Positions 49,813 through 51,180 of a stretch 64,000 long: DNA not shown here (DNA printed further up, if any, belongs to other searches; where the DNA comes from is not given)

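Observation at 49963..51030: Unknown P-loop protein hard-wired into an arginine operon that lacks argA/argJ and argE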

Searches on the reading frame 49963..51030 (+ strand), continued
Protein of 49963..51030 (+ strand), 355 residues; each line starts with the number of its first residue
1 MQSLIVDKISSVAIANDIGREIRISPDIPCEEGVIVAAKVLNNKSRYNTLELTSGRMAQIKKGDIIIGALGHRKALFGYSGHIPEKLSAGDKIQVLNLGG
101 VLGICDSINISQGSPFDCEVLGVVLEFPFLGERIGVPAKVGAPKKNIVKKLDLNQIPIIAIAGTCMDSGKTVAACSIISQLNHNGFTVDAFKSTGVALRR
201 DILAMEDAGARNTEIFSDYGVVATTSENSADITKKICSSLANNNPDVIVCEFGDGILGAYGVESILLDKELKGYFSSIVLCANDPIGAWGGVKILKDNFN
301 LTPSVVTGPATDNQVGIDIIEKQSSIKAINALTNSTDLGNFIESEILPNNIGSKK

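Call 54: fold_search(model_id=the predicted structure, library=pdb)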
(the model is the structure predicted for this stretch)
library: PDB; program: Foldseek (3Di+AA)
matches with E <= 10: 1635; with E <= 0.001: 160
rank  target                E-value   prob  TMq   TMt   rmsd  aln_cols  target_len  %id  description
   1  3of5_A                1.2e-06  1.00  0.41  0.62   4.7       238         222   15  Crystal Structure of a Dethiobiotin Synthetase from Francisella tularensis subsp. tularensis SCHU S4 (released 2011-02-02)
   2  1dbs                  1.8e-06  1.00  0.35  0.52   6.4       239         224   13  MECHANISTIC IMPLICATIONS AND FAMILY RELATIONSHIPS FROM THE STRUCTURE OF DETHIOBIOTIN SYNTHETASE (released 1995-04-20)
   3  1dae                  2.1e-06  1.00  0.34  0.51   6.0       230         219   12  DETHIOBIOTIN SYNTHETASE COMPLEXED WITH 3-(1-AMINOETHYL) NONANEDIOIC ACID (released 1996-06-20)
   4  1dts                  2.3e-06  1.00  0.37  0.56   5.2       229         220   13  CRYSTAL STRUCTURE OF AN ATP DEPENDENT CARBOXYLASE, DETHIOBIOTIN SYNTHASE, AT 1.65 ANGSTROMS RESOLUTION (released 1995-04-20)
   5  2hf8_A                2.5e-06  1.00  0.36  0.57   5.6       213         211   12  Crystal structure of HypB from Methanocaldococcus jannaschii in the triphosphate form, in complex with zinc (released 2006-07-04)
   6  3of5_B                2.8e-06  1.00  0.39  0.60   5.3       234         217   14  Crystal Structure of a Dethiobiotin Synthetase from Francisella tularensis subsp. tularensis SCHU S4 (released 2011-02-02)
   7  7o9f_B                3.0e-06  1.00  0.37  0.42   5.7       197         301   14  Bacillus subtilis Ffh in complex with ppGpp (released 2022-02-02)
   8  5l3r_C                4.3e-06  1.00  0.39  0.50   6.4       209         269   17  Structure of the GTPase heterodimer of chloroplast SRP54 and FtsY from Arabidopsis thaliana (released 2016-06-08)
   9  5l3r_A                6.6e-06  1.00  0.39  0.50   6.4       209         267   17  Structure of the GTPase heterodimer of chloroplast SRP54 and FtsY from Arabidopsis thaliana (released 2016-06-08)
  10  2hf8_B                8.9e-06  1.00  0.38  0.60   5.2       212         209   13  Crystal structure of HypB from Methanocaldococcus jannaschii in the triphosphate form, in complex with zinc (released 2006-07-04)
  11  6y32_H                1.3e-05  1.00  0.38  0.44  11.2       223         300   14  Structure of the GTPase heterodimer of human SRP54 and SRalpha (released 2020-09-23)
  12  4c7o_D                1.3e-05  1.00  0.36  0.44   7.5       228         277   17  The structural basis of FtsY recruitment and GTPase activation by SRP RNA (released 2013-11-20)
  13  6y32_F                1.4e-05  1.00  0.38  0.43  11.1       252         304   14  Structure of the GTPase heterodimer of human SRP54 and SRalpha (released 2020-09-23)
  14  6y32_D                1.7e-05  1.00  0.37  0.42  11.4       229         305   15  Structure of the GTPase heterodimer of human SRP54 and SRalpha (released 2020-09-23)
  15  7o9f_A                1.8e-05  1.00  0.36  0.42   6.7       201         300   15  Bacillus subtilis Ffh in complex with ppGpp (released 2022-02-02)
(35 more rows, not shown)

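Call 56: find_encoding_contigs(protein=P0214, flank=8000, max_places=1)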
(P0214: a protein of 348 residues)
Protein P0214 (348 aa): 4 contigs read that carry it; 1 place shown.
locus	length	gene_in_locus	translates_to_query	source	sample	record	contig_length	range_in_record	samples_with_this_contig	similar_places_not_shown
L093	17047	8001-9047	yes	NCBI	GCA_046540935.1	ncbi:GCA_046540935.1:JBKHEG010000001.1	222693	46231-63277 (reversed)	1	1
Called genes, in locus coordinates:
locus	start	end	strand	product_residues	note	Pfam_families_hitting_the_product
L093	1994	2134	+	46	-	-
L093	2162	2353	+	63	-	PF14528:LAGLIDADG_3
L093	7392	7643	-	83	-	PF26438:DUF8108_N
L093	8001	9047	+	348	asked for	-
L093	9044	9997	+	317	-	PF14397:ATPgrasp_ST (faint), PF14398:ATPgrasp_YheCD (weak), PF02655:ATP-grasp_3 (faint), PF02955:GSH-S_ATP, PF08443:RimK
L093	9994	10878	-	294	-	PF02655:ATP-grasp_3, PF02786:CPSase_L_D2 (weak), PF08443:RimK, PF02955:GSH-S_ATP, PF02750:Synapsin_C (weak), PF07478:Dala_Dala_lig_C (faint)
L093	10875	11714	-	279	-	-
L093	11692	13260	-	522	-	PF05552:MS_channel_1st_1 (faint), PF00924:MS_channel_2nd (weak), PF03412:Peptidase_C39 (faint), PF13529:Peptidase_C39_2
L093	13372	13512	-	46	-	-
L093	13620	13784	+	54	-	PF07754:Ribosomal_aS21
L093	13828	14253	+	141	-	PF00164:Ribosom_S12_S23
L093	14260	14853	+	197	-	PF00177:Ribosomal_S7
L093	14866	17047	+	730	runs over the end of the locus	PF00009:GTP_EFTU, PF22042:EF-G_D2, PF03144:GTP_EFTU_D2, PF14492:EFG_III, PF03764:EFG_IV, PF00679:EFG_C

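Call 57: find_encoding_contigs(protein=P0182, flank=8000, max_places=1)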
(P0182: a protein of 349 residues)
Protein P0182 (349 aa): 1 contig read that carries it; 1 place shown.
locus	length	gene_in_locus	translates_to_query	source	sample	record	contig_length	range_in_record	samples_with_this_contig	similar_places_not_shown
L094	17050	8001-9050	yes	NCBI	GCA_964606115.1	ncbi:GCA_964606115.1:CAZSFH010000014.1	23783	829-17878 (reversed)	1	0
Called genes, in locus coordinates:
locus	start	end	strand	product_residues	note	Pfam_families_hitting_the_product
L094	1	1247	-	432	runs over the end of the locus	PF03331:LpxC, PF22817:ApeP-like, PF07977:FabA, PF22818:ApeI-like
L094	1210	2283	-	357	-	PF04613:LpxD, PF25084:LbH_EIF2B (weak), PF25087:GMPPB_C (faint), PF00132:Hexapep, PF25084:LbH_EIF2B (weak), PF00132:Hexapep (weak)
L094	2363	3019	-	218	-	PF03938:OmpH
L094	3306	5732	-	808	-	PF07244:POTRA, PF08478:POTRA_1 (faint), PF07244:POTRA, PF08479:POTRA_2 (weak), PF07244:POTRA, PF01103:Omp85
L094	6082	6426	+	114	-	-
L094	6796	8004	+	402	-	PF00764:Arginosuc_synth, PF20979:Arginosuc_syn_C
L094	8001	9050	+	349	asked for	-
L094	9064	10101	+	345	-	PF01118:Semialdhyde_dh, PF22698:Semialdhyde_dhC_1, PF02774:Semialdhyde_dhC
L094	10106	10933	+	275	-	PF00696:AA_kinase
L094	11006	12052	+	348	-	PF02729:OTCace_N, PF00185:OTCace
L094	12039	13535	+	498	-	PF00206:Lyase_1, PF14698:ASL_C2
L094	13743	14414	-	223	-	PF13649:Methyltransf_25 (faint), PF01596:Methyltransf_3, PF01135:PCMT, PF13847:Methyltransf_31 (weak), PF13578:Methyltransf_24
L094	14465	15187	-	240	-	PF01182:Glucosamine_iso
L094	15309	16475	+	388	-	PF00195:Chal_sti_synt_N, PF08392:FAE1_CUT1_RppA, PF02797:Chal_sti_synt_C, PF08541:ACP_syn_III_C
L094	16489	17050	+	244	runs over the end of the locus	PF13489:Methyltransf_23, PF13847:Methyltransf_31, PF08241:Methyltransf_11, PF08242:Methyltransf_12, PF13649:Methyltransf_25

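Call 62: search_protein_families(library=ncbifam, proteins=[L090:6096-7391:+, L091:10869-11888:+, L082:267-1202:-, L093:9044-9997:+], max_evalue=0.00001)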
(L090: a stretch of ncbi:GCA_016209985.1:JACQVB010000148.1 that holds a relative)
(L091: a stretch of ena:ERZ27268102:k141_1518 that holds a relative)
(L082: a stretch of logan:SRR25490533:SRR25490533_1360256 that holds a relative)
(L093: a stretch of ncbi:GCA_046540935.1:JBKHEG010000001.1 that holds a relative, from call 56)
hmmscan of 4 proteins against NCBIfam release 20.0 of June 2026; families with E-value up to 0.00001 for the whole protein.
L090:6096-7391:+ (432 aa): 28 families (the best 25 are shown)
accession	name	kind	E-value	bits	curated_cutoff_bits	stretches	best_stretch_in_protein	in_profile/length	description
NF006549.0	PRK09045.1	equivalog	2.7e-53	181.2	540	1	38-426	29-414/444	TRZ/ATZ family hydrolase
NF006055.0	PRK08203.1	equivalog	6.4e-44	150.2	532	2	192-426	201-425/455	8-oxoguanine deaminase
NF006269.1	PRK08418.1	equivalog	1.6e-39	135.8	320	1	38-396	21-378/408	aminofutalosine deaminase family hydrolase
NF005557.0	PRK07228.1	equivalog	1.8e-39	135.7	522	1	35-426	18-412/445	5'-deoxyadenosine deaminase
NF006681.0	PRK09229.1-2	equivalog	1.1e-37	129.9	362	2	172-428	180-426/451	formimidoylglutamate deiminase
NF004701.0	PRK06038.1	equivalog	2.8e-35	121.9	609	1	39-401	24-374/432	N-ethylammeline chlorohydrolase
NF006056.0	PRK08204.1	subfamily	6.9e-35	120.7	391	2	264-429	234-418/449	hypothetical protein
NF009059.0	PRK12393.1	equivalog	1.7e-32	112.7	543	2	167-426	178-430/460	amidohydrolase family protein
NF005211.0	PRK06687.1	equivalog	2.1e-32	112.4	703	1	72-391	54-370/419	TRZ/ATZ family protein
NF006252.0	PRK08393.1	equivalog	2e-27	96.3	617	1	67-395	45-365/424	N-ethylammeline chlorohydrolase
TIGR02022.1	hutF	equivalog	1.4e-24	86.6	413.05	1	172-427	181-431/455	formimidoylglutamate deiminase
NF006679.0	PRK09228.1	subfamily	5.8e-23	81.3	351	1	268-397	257-390/433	guanine deaminase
NF012037.0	PRK15493.1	equivalog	2.1e-20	72.9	779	1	73-390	56-369/435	bifunctional S-methyl-5'-thioadenosine deaminase/S-adenosylhomocysteine deaminase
TIGR02967.1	guan_deamin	equivalog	2.2e-20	73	375.4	1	37-396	5-364/401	guanine deaminase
NF004995.0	PRK06380.1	subfamily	2.5e-20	72.8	567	1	69-423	47-395/418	metal-dependent hydrolase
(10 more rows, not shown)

L091:10869-11888:+ (340 aa): 3 families
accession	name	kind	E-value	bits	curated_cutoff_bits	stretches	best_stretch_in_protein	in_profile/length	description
NF003706.0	PRK05324.1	subfamily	1.6e-21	76.7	170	2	26-99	48-122/336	succinylglutamate desuccinylase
TIGR03242.1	arg_catab_astE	equivalog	8.2e-19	68.1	305.65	2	16-129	27-147/319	succinylglutamate desuccinylase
NF002601.0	PRK02259.1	equivalog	3.5e-17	62.5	180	1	28-202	5-176/293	aspartoacylase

L082:267-1202:- (311 aa): 21 families
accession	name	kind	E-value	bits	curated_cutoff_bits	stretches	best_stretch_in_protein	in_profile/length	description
NF007764.0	PRK10446.1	equivalog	1e-67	228.6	331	1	31-303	18-288/300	30S ribosomal protein S6--L-glutamate ligase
TIGR00768.1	rimK_fam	subfamily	1.2e-66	224.9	143.4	1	31-300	16-275/276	RimK family alpha-L-glutamate ligase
NF040720.1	MptN_Meth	equivalog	1.5e-50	171.9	350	1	31-299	17-288/291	tetrahydromethanopterin:alpha-L-glutamate ligase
TIGR02144.1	LysX_arch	equivalog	7.6e-45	153.2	275.6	1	63-306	38-280/281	lysine biosynthesis protein LysX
TIGR04443.1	F420_CofF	equivalog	1.3e-26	93.3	300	1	47-302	23-279/283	coenzyme gamma-F420-2:alpha-L-glutamate ligase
NF009110.0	PRK12458.1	subfamily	7.7e-25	87.6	408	1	96-307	118-322/349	glutathione synthetase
NF003573.0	PRK05246.1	equivalog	7.9e-21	74.1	272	1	94-299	105-307/316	glutathione synthase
TIGR02068.2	cya_phycin_syn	equivalog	1.5e-20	72.9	850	1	105-221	205-316/862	cyanophycin synthetase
TIGR04356.1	grasp_GAK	hypoth_equivalog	3.8e-20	72.2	300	1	27-303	12-285/287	GAK system ATP-grasp enzyme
NF010623.0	PRK14016.1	subfamily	1.2e-19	69.9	877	1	111-222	212-318/871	cyanophycin synthetase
TIGR01380.1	glut_syn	equivalog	8.2e-17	61.2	299.05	1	91-299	101-306/312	glutathione synthase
NF009402.0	PRK12767.1-1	equivalog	2.7e-12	46.1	218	1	100-279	102-274/329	carbamoyl phosphate synthase-like protein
NF002688.0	PRK02471.1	equivalog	9.7e-12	44.1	425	1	103-221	479-595/756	bifunctional glutamate--cysteine ligase GshA/glutathione synthetase GshB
NF002378.0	PRK01372.1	subfamily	4.7e-11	41.9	243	1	95-286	81-276/305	D-alanine--D-alanine ligase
NF038074.1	fam_STM4014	hypoth_equivalog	4.4e-10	39.4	175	0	202-279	240-325/349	STM4014 family protein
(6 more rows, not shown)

L093:9044-9997:+ (317 aa): 6 families
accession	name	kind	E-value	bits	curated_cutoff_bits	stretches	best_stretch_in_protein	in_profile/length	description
TIGR00768.1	rimK_fam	subfamily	2.4e-17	63.2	143.4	1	72-294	46-258/276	RimK family alpha-L-glutamate ligase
NF040720.1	MptN_Meth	equivalog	3.1e-14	52.7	350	1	90-293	79-271/291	tetrahydromethanopterin:alpha-L-glutamate ligase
NF003573.0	PRK05246.1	equivalog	1.8e-11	43.4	272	1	87-261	99-261/316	glutathione synthase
NF009110.0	PRK12458.1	subfamily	5.4e-10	38.8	408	1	98-246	121-267/349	glutathione synthetase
TIGR01380.1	glut_syn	equivalog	4.4e-08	32.5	299.05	1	94-263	104-262/312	glutathione synthase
TIGR02144.1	LysX_arch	equivalog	6.1e-06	25.5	275.6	1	100-294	75-257/281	lysine biosynthesis protein LysX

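Call 63: search_protein_families(library=pfam, proteins=[P0172, P0230, P0168, P0215, P0186, P0246, P0136], max_evalue=0.001)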
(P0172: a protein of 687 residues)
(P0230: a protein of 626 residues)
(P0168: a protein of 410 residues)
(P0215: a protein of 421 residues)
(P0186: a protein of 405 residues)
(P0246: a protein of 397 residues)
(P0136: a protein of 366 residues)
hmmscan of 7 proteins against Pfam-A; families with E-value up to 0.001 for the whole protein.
P0172 (687 aa): 1 family
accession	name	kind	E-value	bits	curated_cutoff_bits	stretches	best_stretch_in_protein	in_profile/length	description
PF22698.1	Semialdhyde_dhC_1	-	4.2e-09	36.9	27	0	619-675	87-144/165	Semialdehyde dehydrogenase, dimerisation domain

P0230 (626 aa): 2 families
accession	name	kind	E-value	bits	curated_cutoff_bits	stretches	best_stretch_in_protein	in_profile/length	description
PF00696.33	AA_kinase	-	5e-33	115.2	24.9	1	363-597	2-234/234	Amino acid kinase family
PF00702.32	Hydrolase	-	0.00045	21.1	26.4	0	196-306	45-157/191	haloacid dehalogenase-like hydrolase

P0168 (410 aa): 0 families

P0215 (421 aa): 0 families

P0186 (405 aa): 0 families

P0246 (397 aa): 3 families
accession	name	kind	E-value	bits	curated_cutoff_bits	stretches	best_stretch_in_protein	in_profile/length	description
PF03205.20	MobB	-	2.7e-05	24.5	26.6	1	191-246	1-60/133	Molybdopterin guanine dinucleotide synthesis protein B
PF01656.29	CbiA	-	0.00018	21.9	25.4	1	192-226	1-35/125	CobQ/CobB/MinD/ParA nucleotide binding domain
PF07755.17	DUF1611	-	0.00026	20.9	25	1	187-225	10-48/201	Domain of unknown function (DUF1611_C) P-loop domain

P0136 (366 aa): 0 families

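Call 64: find_encoding_contigs(protein=P0230, flank=8000, max_places=4)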
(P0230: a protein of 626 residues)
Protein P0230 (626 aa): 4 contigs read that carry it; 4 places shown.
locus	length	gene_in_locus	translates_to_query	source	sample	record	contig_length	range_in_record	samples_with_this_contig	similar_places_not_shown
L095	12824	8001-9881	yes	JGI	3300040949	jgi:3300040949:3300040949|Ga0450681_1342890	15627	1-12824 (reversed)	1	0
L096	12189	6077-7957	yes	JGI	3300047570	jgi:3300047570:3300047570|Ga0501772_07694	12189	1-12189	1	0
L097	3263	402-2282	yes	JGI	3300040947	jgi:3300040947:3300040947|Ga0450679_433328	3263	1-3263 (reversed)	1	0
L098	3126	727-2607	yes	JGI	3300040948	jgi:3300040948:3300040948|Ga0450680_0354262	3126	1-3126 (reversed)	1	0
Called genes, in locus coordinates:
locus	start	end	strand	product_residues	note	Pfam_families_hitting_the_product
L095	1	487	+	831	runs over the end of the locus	-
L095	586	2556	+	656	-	PF17804:TSP_NTD, PF00595:PDZ, PF03572:Peptidase_S41, PF11818:DUF3340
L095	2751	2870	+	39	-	-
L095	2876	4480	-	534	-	-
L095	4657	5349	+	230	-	-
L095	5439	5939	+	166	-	-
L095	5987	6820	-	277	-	-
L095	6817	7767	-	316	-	PF00491:Arginase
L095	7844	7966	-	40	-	-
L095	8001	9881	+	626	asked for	PF00696:AA_kinase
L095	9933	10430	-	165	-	PF00578:AhpC-TSA, PF08534:Redoxin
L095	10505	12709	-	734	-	PF16656:Pur_ac_phosph_N, PF00149:Metallophos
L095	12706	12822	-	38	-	?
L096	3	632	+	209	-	?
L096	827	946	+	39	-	-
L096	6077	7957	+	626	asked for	PF00696:AA_kinase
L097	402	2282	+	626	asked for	PF00696:AA_kinase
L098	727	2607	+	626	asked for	PF00696:AA_kinase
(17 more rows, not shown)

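Call 65: list_cluster_members(proteins=[P0230, P0172, P0165, P0124, P0121, P0185, P0237, P0270, P0202, P0238])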
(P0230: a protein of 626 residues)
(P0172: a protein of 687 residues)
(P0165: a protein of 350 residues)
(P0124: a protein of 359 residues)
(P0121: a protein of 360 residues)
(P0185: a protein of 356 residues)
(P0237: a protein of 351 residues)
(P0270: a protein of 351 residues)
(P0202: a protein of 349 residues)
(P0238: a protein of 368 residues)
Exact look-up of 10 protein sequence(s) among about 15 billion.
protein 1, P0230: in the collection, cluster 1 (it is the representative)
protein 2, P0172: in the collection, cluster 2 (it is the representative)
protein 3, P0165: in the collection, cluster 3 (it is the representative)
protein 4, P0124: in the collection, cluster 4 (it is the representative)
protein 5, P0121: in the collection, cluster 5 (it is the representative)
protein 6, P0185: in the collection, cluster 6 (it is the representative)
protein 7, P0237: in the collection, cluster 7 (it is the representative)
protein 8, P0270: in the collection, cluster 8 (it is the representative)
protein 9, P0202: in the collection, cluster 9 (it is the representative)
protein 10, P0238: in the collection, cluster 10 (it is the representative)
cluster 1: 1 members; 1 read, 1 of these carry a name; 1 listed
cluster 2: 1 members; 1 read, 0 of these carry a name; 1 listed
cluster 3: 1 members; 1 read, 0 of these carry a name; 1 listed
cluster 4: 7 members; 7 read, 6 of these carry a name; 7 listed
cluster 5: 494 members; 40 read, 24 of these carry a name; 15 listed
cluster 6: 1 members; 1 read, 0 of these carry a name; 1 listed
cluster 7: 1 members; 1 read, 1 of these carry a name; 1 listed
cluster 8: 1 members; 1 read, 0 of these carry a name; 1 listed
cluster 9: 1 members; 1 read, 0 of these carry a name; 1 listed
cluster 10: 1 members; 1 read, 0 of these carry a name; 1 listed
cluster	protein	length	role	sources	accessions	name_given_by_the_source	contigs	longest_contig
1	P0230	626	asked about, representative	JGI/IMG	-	acetylglutamate kinase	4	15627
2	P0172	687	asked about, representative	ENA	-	-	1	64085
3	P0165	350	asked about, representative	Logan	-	-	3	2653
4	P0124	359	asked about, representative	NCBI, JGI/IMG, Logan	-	hypothetical protein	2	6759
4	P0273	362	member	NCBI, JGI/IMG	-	hypothetical protein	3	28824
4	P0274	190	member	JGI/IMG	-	hypothetical protein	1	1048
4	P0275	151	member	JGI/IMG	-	hypothetical protein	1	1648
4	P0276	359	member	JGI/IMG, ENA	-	hypothetical protein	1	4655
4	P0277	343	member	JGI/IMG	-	hypothetical protein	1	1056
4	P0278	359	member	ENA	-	-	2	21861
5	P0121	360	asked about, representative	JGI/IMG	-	hypothetical protein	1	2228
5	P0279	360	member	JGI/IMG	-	hypothetical protein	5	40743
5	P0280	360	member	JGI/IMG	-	hypothetical protein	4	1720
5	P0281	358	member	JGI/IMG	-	hypothetical protein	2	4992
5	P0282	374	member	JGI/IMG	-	hypothetical protein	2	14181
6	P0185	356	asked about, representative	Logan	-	-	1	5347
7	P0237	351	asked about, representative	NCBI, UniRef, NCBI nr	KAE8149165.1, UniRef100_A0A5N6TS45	hypothetical protein BDV25DRAFT_141057 [Aspergillus avenaceus] | P-loop containing nucleoside triphosphate hydrolase protein n=1 Tax=Aspergillus avenaceus ...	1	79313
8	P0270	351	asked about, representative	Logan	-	-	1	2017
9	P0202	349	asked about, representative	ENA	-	-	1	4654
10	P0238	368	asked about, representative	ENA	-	-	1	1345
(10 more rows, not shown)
